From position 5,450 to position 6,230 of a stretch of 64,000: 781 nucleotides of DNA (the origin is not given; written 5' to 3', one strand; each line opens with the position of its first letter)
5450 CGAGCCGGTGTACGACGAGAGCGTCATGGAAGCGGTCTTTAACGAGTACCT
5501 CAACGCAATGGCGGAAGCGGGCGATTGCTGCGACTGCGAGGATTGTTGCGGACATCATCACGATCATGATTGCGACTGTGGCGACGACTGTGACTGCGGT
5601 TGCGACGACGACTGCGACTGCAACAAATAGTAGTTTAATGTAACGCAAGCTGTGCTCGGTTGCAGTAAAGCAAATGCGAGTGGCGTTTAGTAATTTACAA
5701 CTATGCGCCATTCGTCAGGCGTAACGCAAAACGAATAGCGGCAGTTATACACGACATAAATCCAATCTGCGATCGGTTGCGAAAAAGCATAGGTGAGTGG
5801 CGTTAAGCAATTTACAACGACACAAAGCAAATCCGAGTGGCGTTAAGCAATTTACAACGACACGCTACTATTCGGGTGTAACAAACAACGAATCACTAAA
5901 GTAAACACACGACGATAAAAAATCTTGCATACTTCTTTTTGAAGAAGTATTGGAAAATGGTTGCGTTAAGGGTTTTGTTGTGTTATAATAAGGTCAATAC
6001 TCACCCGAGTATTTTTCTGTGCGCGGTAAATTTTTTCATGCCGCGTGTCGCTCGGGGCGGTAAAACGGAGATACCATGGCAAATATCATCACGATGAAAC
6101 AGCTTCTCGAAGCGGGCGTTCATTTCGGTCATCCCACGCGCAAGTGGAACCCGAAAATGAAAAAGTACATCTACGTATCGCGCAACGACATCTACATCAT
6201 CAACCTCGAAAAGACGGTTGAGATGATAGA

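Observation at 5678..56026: Dispersed, co-oriented intergenic repeat family with fixed-spaced conserved boxes, always between a stop codon and the next sigmaA promoter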

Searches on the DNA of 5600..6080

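Call 40: search_rna_families(source=window, start=5600, end=6080, threshold=evalue, max_evalue=5)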
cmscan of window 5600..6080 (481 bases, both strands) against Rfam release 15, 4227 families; matches with E-value up to 5: 1.
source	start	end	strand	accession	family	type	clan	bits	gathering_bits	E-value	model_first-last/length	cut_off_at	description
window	5903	5975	+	RF00474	snosnR57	Gene; snRNA; snoRNA; CD-box;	-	19.5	50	3.2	1-95/95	no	Small nucleolar RNA snR57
